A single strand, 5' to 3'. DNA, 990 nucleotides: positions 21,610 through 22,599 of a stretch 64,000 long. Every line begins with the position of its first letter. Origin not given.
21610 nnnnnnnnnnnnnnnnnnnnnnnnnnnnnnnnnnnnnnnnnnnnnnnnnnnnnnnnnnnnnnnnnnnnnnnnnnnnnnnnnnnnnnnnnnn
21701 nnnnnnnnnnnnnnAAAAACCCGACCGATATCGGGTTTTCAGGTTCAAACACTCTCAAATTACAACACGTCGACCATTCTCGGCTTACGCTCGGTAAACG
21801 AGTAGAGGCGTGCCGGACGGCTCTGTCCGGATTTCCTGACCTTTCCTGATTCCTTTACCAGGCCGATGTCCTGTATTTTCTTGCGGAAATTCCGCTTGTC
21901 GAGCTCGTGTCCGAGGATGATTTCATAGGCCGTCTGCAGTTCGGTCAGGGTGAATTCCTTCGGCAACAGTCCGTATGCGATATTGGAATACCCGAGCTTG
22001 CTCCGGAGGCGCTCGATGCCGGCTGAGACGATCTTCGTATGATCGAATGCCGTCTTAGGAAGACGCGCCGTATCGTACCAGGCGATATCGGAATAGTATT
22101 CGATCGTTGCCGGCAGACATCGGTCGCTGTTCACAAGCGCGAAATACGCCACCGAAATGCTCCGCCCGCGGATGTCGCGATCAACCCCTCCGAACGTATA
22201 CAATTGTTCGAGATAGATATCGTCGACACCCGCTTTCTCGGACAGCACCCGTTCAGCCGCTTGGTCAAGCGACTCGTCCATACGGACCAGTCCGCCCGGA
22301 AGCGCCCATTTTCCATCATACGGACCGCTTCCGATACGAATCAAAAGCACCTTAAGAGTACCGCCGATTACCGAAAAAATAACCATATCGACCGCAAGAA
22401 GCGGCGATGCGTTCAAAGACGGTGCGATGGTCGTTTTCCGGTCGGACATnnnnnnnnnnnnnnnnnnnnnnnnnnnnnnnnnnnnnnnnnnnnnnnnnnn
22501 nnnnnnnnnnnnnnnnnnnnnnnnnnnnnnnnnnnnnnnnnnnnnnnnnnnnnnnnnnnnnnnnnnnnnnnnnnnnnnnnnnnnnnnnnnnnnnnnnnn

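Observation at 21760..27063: Complete NrtR-controlled NAD salvage module with paired palindromic operators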

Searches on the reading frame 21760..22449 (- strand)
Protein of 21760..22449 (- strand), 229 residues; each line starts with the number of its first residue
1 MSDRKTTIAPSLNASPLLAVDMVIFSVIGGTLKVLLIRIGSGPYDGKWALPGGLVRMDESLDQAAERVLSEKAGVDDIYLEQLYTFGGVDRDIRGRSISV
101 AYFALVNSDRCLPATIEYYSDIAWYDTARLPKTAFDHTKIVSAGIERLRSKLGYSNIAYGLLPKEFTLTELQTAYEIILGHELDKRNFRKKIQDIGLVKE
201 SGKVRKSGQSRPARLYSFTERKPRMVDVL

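Call 6: search_protein_families(library=pfam, proteins=[window:21760-22449:-], max_evalue=0.01)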
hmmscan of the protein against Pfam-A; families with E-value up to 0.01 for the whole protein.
window:21760-22449:- (229 aa): 3 families
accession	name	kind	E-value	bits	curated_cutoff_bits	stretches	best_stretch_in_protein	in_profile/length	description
PF21906.2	NrtR_WHD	-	1.6e-25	89.5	27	1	160-218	3-61/61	NrtR DNA-binding winged helix domain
PF19368.5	AraR_C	-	6.9e-12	45.9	23.8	1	154-219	1-67/82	AraR C-terminal winged HTH domain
PF00293.34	NUDIX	-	1.3e-11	45.1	21.1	1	23-134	7-124/134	NUDIX domain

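Call 14: find_related_loci(query=window:21760-22449:-, collection=genome_contigs, flank=6000)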
Query window:21760-22449:- (229 aa) in genome_contigs; peptide patterns used: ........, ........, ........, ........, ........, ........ (x = any residue, [..] = any of these).
588 stretches matched a pattern; 523 encode a relative of the query (tblastn E <= 1e-3); the best 80 are kept; 80 distinct loci.
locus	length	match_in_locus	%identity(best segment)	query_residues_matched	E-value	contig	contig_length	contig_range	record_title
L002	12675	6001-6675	86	5-229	3e-128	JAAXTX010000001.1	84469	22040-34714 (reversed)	MAG: Candidatus Moraniibacteriota bacterium isolate W4_Combined_metabat1_121 W4_Combined_metabat1_121_NODE_50, whole gen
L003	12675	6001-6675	83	5-229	1e-127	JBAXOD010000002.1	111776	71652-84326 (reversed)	MAG: Candidatus Moraniibacteriota bacterium isolate ELA496 MAG496_2, whole genome shotgun sequence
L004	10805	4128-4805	82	4-229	9e-126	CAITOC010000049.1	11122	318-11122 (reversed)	MAG: Candidatus Moranbacteria bacterium isolate MJ130702B_bin-413 genome assembly, contig: bin-413:49/88, whole genome s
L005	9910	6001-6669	85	7-229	2e-125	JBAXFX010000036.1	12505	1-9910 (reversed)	MAG: Candidatus Moraniibacteriota bacterium isolate ELA282 MAG282_36, whole genome shotgun sequence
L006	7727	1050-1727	83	4-229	2e-124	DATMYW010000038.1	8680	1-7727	MAG TPA_asm: Candidatus Fimivivens sp. isolate SMAG_U13158 k141_96591, whole genome shotgun sequence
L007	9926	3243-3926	73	1-229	8e-108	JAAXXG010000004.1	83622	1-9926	MAG: Candidatus Moraniibacteriota bacterium isolate W9_Combined_metabat2_075 W9_Combined_metabat2_075_NODE_147, whole ge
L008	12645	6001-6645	70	15-229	1e-96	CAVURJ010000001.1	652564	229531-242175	MAG: Candidatus Moranbacteria bacterium isolate MFD09730.bin.1.17 genome assembly, contig: contig_20098, whole genome sh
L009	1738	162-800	69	17-229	5e-102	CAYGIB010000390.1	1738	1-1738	MAG TPA_asm: uncultured Oscillospiraceae bacterium isolate ERP113451_co2_60 genome assembly, contig: NODE_77071_length_1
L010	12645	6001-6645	67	15-229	1e-95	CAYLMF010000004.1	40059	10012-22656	MAG TPA_asm: uncultured Bdellovibrionales bacterium isolate SRP286056_co1_478 genome assembly, contig: NODE_1012_length_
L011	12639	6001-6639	51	18-229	1e-72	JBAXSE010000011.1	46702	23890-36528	MAG: Candidatus Falkowbacteria bacterium isolate ELA601 MAG601_11, whole genome shotgun sequence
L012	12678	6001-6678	52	8-222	2e-70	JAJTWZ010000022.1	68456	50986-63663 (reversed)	MAG: Blastocatellia bacterium isolate DTUACD2 22-Genome20, whole genome shotgun sequence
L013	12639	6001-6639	54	16-229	2e-69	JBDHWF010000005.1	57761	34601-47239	MAG: Chloroflexia bacterium isolate AS-MESO-3CA.85 NODE_2105_length_57761_cov_5.639137, whole genome shotgun sequence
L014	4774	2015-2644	50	16-225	1e-69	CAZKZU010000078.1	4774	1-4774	MAG TPA_asm: uncultured Methanosarcinales archaeon isolate SRP272421_co1_15 genome assembly, contig: NODE_69152_length_4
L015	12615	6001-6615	54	18-222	3e-69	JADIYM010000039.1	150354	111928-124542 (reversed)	MAG: Blastocatellia bacterium isolate AalE_18-Q3-R2-46_BATAC.155 tig01009267-10-1484980, whole genome shotgun sequence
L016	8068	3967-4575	53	16-218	3e-69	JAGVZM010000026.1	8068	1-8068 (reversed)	Candidatus Woesearchaeota archaeon isolate RIFCSPHIGHO2_02_FULL_29_10 rifcsphigho2_02_scaffold_44319, whole genome shotg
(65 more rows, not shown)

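Call 22: search_solved_structures(query=window:21760-22449:-, max_evalue=0.001, show_alignments=2)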
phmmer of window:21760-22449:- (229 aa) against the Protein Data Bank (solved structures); distinct sequences matched with E-value up to 0.001: 17.
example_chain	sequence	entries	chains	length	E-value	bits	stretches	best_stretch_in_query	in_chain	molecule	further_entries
5bs6_A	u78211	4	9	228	7.7e-47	162.7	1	13-221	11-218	transcriptional regulator AraR | transcriptional factor AraR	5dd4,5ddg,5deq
3gz5_A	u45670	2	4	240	1.5e-36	129.1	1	13-218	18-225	MutT/nudix family protein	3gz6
3gz8_A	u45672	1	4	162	7.4e-24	87.5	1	12-152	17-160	MutT/nudix family protein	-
2fml_A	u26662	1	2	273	2.2e-20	76.2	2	15-127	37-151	MutT/nudix family protein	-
7q91_A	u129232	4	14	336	4.2e-19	72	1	135-220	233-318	NADQ transcription factor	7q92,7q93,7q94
3i9x_A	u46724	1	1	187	3.4e-10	42.9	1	44-140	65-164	mutT/nudix family protein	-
2yyh_A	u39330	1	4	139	7e-07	32.1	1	15-141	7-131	8-OXO-dGTPase domain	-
3cng_A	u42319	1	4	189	0.00024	23.7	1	32-85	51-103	NUDIX hydrolase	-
5wy6_E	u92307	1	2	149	0.00031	23.4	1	20-136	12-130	Nudix hydrolase 1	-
1rya_A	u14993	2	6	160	0.00033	23.3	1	6-75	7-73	GDP-mannose mannosyl hydrolase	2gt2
2gt4_A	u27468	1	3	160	0.00039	23.1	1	6-75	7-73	GDP-mannose mannosyl hydrolase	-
2i8t_A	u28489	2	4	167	0.00043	22.9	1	6-75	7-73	GDP-mannose mannosyl hydrolase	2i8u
6ypb_A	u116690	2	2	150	0.00045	22.9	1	26-135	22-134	Geranyl diphosphate phosphohydrolase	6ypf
2qjt_B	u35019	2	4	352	0.00055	22.6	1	34-113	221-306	Nicotinamide-nucleotide adenylyltransferase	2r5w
5gp0_E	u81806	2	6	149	0.00059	22.5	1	20-136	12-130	Nudix hydrolase 1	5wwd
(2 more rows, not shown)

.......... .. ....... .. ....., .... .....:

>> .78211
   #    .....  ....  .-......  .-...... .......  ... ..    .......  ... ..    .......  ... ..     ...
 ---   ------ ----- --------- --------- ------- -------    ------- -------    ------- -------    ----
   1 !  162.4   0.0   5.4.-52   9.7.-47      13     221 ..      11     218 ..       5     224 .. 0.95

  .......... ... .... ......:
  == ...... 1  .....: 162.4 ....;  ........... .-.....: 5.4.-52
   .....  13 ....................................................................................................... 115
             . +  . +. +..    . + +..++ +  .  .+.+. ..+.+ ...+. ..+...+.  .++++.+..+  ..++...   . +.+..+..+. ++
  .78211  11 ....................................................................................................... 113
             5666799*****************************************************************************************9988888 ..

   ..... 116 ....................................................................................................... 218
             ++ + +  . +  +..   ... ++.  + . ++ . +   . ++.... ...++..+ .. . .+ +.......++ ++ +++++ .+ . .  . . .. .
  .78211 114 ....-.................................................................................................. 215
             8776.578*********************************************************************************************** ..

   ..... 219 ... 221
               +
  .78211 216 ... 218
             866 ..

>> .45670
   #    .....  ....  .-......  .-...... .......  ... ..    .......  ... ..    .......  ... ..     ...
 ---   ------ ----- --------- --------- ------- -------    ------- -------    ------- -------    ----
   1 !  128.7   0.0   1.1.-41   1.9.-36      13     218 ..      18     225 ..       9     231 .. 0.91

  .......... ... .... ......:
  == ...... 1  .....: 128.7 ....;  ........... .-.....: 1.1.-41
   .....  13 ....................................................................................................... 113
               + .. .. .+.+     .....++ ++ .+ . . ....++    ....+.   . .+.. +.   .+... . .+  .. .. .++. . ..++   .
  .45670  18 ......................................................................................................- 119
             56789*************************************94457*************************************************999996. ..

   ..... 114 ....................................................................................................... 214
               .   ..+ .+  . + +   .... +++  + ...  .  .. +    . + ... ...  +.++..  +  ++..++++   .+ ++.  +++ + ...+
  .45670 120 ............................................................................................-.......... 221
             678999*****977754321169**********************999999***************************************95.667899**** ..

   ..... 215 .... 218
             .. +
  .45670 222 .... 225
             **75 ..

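Call 24: search_protein_families(library=ncbifam, proteins=[window:21760-22449:-], max_evalue=0.01)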
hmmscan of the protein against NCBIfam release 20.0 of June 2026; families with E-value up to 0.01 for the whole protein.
window:21760-22449:- (229 aa): 11 families
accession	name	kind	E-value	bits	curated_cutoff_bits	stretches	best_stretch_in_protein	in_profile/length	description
NF050029.2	TransRepNtr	equivalog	1.1e-53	182.2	400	1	14-219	18-226/245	ADPR responsive transcriptional repressor NtrR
NF003787.0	PRK05379.1-4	equivalog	1.3e-07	30.9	449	1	22-101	209-294/346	bifunctional nicotinamide-nucleotide adenylyltransferase/Nudix hydroxylase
NF003790.0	PRK05379.2-2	equivalog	2.3e-06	27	403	1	13-105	209-307/354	bifunctional nicotinamide mononucleotide adenylyltransferase/ADP-ribose pyrophosphatase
NF003786.0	PRK05379.1-2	equivalog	4e-06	26.3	397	1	18-114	215-317/354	bifunctional nicotinamide-nucleotide adenylyltransferase/Nudix hydroxylase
NF003788.0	PRK05379.1-5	equivalog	5.7e-06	25.8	354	1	27-103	219-301/351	bifunctional nicotinamide-nucleotide adenylyltransferase/Nudix hydroxylase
NF011963.0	PRK15434.1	subfamily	7.7e-06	25.7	146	1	7-76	7-73/159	GDP-mannose mannosyl hydrolase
NF003785.0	PRK05379.1-1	equivalog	5e-05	22.6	418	1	33-113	215-301/347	bifunctional nicotinamide-nucleotide adenylyltransferase/Nudix hydroxylase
NF008044.0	PRK10776.1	equivalog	0.0001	22.2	148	1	45-117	30-98/130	8-oxo-dGTP diphosphatase MutT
NF006530.0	PRK08999.1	equivalog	0.00025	20.2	245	1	33-82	19-69/315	Nudix family hydrolase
NF003791.0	PRK05379.2-3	equivalog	0.00047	19.4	409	1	30-109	211-296/340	bifunctional nicotinamide-nucleotide adenylyltransferase/Nudix hydroxylase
NF012016.0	PRK15472.1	equivalog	0.0045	16.7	95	1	41-94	26-77/141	nucleoside triphosphatase NudI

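Call 29: find_homologous_proteins(query=window:21760-22449:-, max_evalue=1e-40)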
Query window:21760-22449:- (229 aa): 7406 proteins with E <= 1e-40 among 8000 candidates; the best 120 are listed.
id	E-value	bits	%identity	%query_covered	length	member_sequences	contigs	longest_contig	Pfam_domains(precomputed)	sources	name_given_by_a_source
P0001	7.3e-145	498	100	100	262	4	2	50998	PF21906.3,PF19368.6,PF00293.35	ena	-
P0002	1.8e-129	448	90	100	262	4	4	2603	PF21906.3,PF19368.6,PF00293.35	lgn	-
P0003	2.3e-122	424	83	100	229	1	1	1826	PF21906.3,PF19368.6,PF00293.35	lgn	-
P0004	4.1e-122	424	86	98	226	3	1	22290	PF21906.3,PF19368.6,PF00293.35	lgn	-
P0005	9.4e-122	422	87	96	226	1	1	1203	PF21906.3,PF19368.6,PF00293.35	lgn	-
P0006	2.0e-121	421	84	99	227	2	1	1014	PF21906.3,PF19368.6,PF00293.35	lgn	-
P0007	7.3e-121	419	84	99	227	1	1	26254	PF21906.3,PF19368.6,PF00293.35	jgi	jgi:8-oxo-dGTP diphosphatase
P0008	2.2e-120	418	83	98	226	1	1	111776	PF21906.3,PF19368.6,PF00293.35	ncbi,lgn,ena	ncbi:MAG: NUDIX domain-containing protein [Candidatus Moraniibacteriota bacterium]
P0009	3.4e-120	417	84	98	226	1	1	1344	PF21906.3,PF19368.6,PF00293.35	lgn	-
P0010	2.9e-119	414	81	99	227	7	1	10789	PF21906.3,PF19368.6,PF00293.35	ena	-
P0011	5.9e-119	413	85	97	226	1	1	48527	PF21906.3,PF19368.6,PF00293.35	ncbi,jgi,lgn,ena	ncbi:MAG: NUDIX domain-containing protein [Candidatus Moraniibacteriota bacterium]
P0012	7.5e-119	413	83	99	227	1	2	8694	PF21906.3,PF19368.6,PF00293.35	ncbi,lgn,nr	ncbi:MAG TPA: NUDIX domain-containing protein [Candidatus Fimivivens sp.]|nr:NUDIX domain-containing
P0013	2.6e-113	395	83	95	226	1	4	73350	PF21906.3,PF19368.6,PF00293.35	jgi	jgi:8-oxo-dGTP diphosphatase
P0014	4.3e-113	394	88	86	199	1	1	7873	PF21906.3,PF19368.6,PF00293.35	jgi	jgi:8-oxo-dGTP diphosphatase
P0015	3.8e-106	371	79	93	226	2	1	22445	PF21906.3,PF19368.6,PF00293.35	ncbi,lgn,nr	ncbi:MAG: NUDIX hydrolase [Candidatus Moranbacteria bacterium]|nr:NUDIX hydrolase [Candidatus Moranb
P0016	2.1e-103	362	74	97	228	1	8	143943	PF21906.3,PF19368.6,PF00293.35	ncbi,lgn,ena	-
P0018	1.9e-100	353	72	100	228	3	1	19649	PF21906.3,PF19368.6,PF00293.35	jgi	-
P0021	7.1e-94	331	70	94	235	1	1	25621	PF21906.3,PF19368.6,PF00293.35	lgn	-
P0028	1.9e-90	320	72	93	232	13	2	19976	PF21906.3,PF19368.6,PF00293.35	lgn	-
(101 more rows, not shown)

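Call 30: find_encoding_contigs(protein=P0004, flank=4000, max_places=2)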
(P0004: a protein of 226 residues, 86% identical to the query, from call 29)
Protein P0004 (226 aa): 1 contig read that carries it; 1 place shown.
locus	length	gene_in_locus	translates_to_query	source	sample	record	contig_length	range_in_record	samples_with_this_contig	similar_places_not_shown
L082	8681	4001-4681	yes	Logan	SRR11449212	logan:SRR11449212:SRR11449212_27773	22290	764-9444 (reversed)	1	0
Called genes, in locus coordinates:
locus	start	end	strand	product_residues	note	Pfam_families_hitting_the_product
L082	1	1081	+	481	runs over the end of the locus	PF00709:Adenylsucc_synt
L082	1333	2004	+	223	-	PF00106:adh_short, PF13561:adh_short_C2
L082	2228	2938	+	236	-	PF04973:NMN_transporter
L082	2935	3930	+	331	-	PF13521:AAA_28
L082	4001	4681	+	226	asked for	PF00293:NUDIX, PF19368:WHD_AraR, PF21906:WHD_NrtR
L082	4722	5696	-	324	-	PF02899:Phage_int_SAM_1, PF00589:Phage_integrase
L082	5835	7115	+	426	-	PF23473:LysM3_LYK4_5 (faint), PF01476:LysM, PF05257:CHAP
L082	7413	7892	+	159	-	-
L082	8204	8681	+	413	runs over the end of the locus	?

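Call 31: find_encoding_contigs(protein=P0007, flank=4000, max_places=2)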
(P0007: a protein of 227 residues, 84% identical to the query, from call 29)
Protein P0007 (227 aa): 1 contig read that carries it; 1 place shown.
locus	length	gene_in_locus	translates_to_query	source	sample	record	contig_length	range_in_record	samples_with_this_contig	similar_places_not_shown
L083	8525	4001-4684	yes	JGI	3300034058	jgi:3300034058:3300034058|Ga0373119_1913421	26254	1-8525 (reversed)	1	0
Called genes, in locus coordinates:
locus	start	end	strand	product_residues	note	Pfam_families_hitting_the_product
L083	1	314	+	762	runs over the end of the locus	PF00580:UvrD-helicase, PF01443:Viral_helicase1 (faint), PF13245:AAA_19, PF13361:UvrD_C, PF13538:UvrD_C_2, PF21196:PcrA_UvrD_tudor (weak)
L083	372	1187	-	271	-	-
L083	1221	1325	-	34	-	-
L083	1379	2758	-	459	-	PF18127:NAMPT_N, PF04095:NAPRTase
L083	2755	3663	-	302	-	PF00293:NUDIX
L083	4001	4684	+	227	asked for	PF00293:NUDIX, PF19368:WHD_AraR, PF21906:WHD_NrtR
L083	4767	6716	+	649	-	-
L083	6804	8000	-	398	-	-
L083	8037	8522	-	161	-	-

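Call 32: find_encoding_contigs(protein=P0013, flank=4000, max_places=2)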
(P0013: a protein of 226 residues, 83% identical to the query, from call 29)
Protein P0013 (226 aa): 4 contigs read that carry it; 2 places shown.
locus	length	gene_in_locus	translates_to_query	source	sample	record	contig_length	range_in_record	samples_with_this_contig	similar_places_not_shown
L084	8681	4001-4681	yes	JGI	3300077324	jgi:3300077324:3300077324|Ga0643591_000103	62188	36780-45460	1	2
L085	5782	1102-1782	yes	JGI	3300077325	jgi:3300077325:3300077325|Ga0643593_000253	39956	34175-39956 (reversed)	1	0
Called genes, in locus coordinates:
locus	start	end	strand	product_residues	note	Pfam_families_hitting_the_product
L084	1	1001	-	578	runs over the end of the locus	-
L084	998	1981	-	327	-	PF13672:PP2C_2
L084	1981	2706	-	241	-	-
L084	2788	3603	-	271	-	-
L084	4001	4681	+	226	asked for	PF00293:NUDIX, PF19368:WHD_AraR, PF21906:WHD_NrtR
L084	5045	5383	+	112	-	PF00190:Cupin_1, PF02311:AraC_binding, PF05899:Cupin_3 (weak), PF07883:Cupin_2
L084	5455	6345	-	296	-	PF00293:NUDIX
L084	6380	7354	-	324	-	PF02899:Phage_int_SAM_1, PF00589:Phage_integrase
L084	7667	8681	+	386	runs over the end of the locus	PF23473:LysM3_LYK4_5 (faint), PF01476:LysM, PF05257:CHAP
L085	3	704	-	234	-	?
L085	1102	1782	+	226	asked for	PF00293:NUDIX, PF19368:WHD_AraR, PF21906:WHD_NrtR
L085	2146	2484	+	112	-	PF00190:Cupin_1, PF02311:AraC_binding, PF05899:Cupin_3 (weak), PF07883:Cupin_2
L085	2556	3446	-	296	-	PF00293:NUDIX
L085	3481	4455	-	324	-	PF02899:Phage_int_SAM_1, PF00589:Phage_integrase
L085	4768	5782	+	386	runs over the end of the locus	PF23473:LysM3_LYK4_5 (faint), PF01476:LysM, PF05257:CHAP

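Call 33: find_encoding_contigs(protein=P0015, flank=4000, max_places=2)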
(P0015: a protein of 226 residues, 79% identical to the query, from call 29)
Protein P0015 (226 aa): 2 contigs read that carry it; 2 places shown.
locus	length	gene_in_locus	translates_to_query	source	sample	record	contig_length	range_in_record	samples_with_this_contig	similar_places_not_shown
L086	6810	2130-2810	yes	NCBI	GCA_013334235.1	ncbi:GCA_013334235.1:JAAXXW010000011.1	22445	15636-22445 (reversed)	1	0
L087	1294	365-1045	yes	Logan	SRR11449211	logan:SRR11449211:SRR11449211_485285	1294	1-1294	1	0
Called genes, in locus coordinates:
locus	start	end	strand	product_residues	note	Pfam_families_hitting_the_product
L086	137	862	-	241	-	-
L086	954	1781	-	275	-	-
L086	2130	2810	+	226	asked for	PF00293:NUDIX, PF19368:WHD_AraR, PF21906:WHD_NrtR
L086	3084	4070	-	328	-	PF02899:Phage_int_SAM_1, PF13495:Phage_int_SAM_4 (weak), PF00589:Phage_integrase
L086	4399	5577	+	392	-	PF01476:LysM, PF23473:LysM3_LYK4_5 (weak), PF01476:LysM (weak), PF05257:CHAP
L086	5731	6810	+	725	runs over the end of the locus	-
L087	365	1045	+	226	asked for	PF00293:NUDIX, PF19368:WHD_AraR, PF21906:WHD_NrtR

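Call 34: find_encoding_contigs(protein=P0016, flank=4000, max_places=2)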
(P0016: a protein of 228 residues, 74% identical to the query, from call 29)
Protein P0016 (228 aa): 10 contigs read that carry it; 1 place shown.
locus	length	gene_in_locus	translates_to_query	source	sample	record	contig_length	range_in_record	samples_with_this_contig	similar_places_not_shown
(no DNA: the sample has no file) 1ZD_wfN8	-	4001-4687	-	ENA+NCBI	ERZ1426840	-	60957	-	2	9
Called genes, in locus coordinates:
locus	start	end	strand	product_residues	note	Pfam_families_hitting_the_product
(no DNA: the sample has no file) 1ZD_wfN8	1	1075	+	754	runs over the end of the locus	PF00580:UvrD-helicase, PF01443:Viral_helicase1 (faint), PF13245:AAA_19, PF13604:AAA_30 (faint), PF13361:UvrD_C, PF13538:UvrD_C_2, PF21196:PcrA_UvrD_tudor (weak)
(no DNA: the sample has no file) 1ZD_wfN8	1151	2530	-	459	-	PF18127:NAMPT_N, PF04095:NAPRTase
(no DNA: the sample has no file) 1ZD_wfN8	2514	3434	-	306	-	PF00293:NUDIX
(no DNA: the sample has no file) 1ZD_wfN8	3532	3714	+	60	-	-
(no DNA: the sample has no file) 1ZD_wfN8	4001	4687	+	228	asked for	PF00293:NUDIX, PF19368:WHD_AraR, PF21906:WHD_NrtR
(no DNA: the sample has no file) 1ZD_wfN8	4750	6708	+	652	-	-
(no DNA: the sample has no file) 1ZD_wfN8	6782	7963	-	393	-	-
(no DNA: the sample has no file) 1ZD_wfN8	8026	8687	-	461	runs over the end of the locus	PF00709:Adenylsucc_synt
